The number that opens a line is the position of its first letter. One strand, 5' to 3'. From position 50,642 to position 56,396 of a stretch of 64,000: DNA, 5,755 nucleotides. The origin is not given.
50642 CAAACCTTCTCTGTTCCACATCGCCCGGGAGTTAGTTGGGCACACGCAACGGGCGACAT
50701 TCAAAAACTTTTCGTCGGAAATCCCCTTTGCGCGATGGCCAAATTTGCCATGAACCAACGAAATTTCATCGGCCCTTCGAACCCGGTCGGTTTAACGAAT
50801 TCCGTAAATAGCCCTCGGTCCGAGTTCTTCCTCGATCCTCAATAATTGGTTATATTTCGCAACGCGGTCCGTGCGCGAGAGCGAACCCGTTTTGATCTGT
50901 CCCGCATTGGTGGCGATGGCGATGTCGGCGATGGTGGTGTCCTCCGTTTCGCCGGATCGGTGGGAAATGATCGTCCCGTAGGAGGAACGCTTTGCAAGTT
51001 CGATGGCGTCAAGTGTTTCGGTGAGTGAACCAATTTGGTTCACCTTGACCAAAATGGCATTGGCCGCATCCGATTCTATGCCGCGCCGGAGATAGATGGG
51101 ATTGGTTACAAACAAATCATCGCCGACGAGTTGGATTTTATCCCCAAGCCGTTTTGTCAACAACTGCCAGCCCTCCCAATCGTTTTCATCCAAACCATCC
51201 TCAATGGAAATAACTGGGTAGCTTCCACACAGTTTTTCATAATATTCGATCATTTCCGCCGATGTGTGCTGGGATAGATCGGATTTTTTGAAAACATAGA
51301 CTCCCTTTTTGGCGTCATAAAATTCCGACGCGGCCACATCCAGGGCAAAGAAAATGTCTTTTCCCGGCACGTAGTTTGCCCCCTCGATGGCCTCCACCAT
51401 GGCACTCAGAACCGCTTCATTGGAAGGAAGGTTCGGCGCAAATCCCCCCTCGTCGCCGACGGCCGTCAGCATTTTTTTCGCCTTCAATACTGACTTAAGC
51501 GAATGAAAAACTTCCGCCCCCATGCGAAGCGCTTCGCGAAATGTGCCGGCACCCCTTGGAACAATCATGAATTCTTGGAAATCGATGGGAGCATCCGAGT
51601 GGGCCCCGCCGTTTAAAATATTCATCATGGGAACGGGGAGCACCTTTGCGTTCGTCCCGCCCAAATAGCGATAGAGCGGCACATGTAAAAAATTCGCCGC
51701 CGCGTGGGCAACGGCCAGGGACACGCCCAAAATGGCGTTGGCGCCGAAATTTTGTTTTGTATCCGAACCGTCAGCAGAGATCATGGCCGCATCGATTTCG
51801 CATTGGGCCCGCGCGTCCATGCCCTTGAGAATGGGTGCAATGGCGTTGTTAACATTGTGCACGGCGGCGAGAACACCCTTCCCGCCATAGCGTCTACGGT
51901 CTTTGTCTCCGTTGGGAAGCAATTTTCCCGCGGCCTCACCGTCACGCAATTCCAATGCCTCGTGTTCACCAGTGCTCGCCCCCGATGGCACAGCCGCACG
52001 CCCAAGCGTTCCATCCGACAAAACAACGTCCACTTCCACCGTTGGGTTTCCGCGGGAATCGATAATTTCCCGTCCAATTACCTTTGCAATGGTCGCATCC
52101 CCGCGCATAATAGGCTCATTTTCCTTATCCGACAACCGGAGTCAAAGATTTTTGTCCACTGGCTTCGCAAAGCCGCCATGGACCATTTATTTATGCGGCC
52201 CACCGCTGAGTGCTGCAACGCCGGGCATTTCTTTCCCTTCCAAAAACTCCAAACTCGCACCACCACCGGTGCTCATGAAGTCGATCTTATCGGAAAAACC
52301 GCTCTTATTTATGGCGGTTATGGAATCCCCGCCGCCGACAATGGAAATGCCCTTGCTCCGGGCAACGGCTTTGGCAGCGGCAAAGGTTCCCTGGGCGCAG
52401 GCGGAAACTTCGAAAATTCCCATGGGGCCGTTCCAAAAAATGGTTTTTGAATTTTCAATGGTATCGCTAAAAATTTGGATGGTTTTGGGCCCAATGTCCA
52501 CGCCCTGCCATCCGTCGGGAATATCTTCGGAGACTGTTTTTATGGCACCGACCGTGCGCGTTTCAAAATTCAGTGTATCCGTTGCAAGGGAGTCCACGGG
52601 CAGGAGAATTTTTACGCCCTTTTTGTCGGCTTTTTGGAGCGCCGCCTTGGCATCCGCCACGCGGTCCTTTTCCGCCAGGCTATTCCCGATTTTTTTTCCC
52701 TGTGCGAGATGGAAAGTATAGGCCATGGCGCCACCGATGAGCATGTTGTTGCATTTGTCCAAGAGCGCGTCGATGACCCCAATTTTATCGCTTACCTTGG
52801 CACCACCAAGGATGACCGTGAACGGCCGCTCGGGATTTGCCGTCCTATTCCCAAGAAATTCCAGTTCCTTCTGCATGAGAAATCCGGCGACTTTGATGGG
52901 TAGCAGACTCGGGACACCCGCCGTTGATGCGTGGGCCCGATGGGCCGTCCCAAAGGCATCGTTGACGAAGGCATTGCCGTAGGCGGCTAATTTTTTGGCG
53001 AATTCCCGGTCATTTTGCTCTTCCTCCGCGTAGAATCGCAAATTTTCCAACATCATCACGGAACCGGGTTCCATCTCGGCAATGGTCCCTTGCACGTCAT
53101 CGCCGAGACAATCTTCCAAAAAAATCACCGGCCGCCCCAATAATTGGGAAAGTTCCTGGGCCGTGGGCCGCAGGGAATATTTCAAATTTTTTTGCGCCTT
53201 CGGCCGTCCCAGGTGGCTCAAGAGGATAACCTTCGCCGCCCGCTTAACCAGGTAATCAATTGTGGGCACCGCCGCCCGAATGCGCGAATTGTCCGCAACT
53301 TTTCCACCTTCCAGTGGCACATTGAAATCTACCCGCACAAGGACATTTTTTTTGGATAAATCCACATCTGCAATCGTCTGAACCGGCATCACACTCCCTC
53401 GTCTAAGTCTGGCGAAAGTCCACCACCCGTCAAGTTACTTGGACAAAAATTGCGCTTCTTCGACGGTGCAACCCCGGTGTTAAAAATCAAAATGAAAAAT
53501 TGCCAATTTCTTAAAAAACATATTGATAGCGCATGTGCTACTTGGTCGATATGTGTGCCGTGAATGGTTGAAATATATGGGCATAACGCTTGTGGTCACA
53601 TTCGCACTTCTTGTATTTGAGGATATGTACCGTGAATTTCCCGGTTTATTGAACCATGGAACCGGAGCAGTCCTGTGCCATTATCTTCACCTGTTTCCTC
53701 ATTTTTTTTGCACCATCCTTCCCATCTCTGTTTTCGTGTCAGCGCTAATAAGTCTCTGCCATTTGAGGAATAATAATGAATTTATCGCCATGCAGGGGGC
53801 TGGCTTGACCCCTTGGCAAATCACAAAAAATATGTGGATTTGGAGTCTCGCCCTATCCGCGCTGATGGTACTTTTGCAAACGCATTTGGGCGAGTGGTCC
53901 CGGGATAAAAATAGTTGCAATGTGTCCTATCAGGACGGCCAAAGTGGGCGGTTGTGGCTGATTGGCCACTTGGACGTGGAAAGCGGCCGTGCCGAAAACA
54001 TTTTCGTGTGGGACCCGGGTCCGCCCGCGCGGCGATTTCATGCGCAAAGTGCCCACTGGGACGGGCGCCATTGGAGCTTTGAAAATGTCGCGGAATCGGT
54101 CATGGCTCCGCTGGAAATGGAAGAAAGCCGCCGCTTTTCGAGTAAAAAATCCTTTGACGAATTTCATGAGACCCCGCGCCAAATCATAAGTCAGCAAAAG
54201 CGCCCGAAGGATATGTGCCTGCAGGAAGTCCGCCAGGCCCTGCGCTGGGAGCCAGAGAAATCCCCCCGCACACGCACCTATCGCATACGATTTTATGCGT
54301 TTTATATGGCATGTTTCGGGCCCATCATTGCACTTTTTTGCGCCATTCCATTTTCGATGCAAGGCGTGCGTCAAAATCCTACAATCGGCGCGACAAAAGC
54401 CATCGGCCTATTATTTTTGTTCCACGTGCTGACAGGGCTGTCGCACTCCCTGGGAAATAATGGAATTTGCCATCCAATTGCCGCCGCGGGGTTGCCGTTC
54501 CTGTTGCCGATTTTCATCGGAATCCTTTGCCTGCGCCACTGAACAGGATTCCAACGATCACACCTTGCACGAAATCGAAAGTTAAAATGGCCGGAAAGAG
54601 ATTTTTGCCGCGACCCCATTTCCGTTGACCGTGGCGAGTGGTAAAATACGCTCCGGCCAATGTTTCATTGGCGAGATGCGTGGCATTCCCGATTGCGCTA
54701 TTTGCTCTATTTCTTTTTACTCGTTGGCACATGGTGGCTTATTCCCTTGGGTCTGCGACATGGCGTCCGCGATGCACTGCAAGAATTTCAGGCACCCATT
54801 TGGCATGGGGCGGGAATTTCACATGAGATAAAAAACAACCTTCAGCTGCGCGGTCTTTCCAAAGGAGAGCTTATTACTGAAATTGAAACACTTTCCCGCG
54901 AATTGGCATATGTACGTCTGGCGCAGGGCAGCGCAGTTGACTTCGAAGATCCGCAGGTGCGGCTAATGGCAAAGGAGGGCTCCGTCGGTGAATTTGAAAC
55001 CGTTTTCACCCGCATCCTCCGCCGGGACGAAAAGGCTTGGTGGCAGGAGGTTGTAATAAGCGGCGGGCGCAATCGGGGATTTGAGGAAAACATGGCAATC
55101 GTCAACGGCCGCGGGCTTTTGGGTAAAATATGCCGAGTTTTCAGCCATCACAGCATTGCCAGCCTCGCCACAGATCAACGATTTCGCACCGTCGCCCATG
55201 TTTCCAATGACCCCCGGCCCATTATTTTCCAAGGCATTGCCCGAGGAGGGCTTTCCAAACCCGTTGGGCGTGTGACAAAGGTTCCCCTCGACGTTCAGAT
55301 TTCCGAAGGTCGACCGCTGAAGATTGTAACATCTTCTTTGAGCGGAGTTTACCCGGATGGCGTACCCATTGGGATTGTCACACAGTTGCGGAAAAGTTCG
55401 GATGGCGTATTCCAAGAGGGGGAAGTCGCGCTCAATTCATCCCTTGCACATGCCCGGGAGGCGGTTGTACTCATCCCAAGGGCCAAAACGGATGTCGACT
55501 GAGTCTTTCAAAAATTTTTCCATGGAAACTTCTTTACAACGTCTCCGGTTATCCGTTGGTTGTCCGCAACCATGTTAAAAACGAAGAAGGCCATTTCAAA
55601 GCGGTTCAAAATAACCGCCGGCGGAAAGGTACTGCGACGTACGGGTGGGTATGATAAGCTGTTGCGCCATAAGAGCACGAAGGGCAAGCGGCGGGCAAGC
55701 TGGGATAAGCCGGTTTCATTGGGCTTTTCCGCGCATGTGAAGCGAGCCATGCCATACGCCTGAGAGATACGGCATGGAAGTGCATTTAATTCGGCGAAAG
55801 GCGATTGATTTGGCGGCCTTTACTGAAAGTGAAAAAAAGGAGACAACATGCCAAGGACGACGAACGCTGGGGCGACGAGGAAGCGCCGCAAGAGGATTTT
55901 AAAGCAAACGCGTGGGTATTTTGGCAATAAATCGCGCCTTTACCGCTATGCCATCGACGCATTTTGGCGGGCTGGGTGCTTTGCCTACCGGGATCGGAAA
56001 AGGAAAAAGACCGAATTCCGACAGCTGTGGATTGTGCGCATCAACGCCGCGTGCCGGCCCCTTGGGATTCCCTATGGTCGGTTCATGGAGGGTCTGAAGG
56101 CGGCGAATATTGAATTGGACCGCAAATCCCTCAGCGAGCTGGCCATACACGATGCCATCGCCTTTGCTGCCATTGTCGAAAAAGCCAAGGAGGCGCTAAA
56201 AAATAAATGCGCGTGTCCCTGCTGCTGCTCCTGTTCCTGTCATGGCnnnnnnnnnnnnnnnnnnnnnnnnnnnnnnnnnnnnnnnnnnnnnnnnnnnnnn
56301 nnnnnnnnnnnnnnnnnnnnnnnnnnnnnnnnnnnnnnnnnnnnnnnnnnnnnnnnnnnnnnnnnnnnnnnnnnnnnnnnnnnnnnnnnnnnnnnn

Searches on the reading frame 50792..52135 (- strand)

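Call 31: search_protein_families(library=pfam, proteins=[window:50792-52135:-], max_evalue=0.001)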
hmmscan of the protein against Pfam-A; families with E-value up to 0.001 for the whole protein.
window:50792-52135:- (447 aa): 3 families
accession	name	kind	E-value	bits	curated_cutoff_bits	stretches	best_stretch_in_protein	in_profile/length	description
PF00113.28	Enolase_C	-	1.6e-127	425.3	21.5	1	164-444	2-287/296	Enolase, C-terminal TIM barrel domain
PF03952.21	Enolase_N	-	4.7e-55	185.8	35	1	16-158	1-131/131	Enolase, N-terminal domain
PF07476.17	MAAL_C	-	0.00031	20.4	27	1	328-414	134-221/249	Methylaspartate ammonia-lyase C-terminus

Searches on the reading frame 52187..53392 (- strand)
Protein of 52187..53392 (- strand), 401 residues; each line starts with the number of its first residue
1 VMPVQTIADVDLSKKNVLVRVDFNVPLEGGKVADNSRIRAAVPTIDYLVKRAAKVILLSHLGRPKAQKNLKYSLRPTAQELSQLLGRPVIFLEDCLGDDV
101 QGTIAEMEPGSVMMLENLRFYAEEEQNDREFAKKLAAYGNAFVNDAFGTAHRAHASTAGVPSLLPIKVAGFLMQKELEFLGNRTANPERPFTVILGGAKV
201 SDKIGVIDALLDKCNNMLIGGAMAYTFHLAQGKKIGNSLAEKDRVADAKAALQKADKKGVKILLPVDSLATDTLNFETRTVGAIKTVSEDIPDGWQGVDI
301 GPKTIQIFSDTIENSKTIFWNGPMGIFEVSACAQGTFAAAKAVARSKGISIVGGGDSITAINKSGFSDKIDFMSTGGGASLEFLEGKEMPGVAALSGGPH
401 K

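Call 31: search_protein_families(library=pfam, proteins=[window:52187-53392:-], max_evalue=0.001)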
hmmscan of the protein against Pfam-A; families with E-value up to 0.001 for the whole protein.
window:52187-53392:- (401 aa): 1 family
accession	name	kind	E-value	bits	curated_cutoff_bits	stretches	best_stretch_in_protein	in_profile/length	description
PF00162.24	PGK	-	4.9e-155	516.6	27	1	7-387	1-379/379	Phosphoglycerate kinase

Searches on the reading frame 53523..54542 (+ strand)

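Call 31: search_protein_families(library=pfam, proteins=[window:53523-54542:+], max_evalue=0.001)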
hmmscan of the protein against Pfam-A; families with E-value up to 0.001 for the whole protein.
window:53523-54542:+ (339 aa): 1 family
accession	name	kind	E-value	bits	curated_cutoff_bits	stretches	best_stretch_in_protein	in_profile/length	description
PF03739.19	LptF_LptG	-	5.6e-47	160.9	27.9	2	139-338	149-352/353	Lipopolysaccharide export system permease LptF/LptG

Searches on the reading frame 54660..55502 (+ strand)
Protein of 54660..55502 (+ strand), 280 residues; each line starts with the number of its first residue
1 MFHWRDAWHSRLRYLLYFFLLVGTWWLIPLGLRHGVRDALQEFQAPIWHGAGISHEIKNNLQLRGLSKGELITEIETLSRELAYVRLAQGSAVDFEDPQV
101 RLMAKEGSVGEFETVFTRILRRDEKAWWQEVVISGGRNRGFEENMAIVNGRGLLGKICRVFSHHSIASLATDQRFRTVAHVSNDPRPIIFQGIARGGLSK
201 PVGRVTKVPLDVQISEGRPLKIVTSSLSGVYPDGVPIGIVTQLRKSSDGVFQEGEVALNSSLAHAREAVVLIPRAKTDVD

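Call 31: search_protein_families(library=pfam, proteins=[window:54660-55502:+], max_evalue=0.001)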
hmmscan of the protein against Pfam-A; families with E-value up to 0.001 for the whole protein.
window:54660-55502:+ (280 aa): 1 family
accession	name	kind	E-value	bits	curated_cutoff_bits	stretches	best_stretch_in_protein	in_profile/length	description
PF04085.20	MreC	-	3e-26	92.4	28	1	119-271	1-146/147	Rod shape-determining protein MreC, barrel core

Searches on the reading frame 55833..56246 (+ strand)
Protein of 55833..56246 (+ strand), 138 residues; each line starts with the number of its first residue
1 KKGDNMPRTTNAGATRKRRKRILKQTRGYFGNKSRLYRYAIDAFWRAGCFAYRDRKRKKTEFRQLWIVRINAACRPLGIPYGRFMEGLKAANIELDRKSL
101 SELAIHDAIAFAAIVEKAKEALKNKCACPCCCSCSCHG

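Call 71: search_protein_families(library=pfam, proteins=[window:55833-56246:+], max_evalue=0.01)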
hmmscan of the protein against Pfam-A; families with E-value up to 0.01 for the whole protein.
window:55833-56246:+ (138 aa): 1 family
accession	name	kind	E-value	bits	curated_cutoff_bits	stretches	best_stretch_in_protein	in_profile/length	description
PF00453.23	Ribosomal_L20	-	2.4e-40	137.4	30.8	1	8-114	1-107/107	Ribosomal protein L20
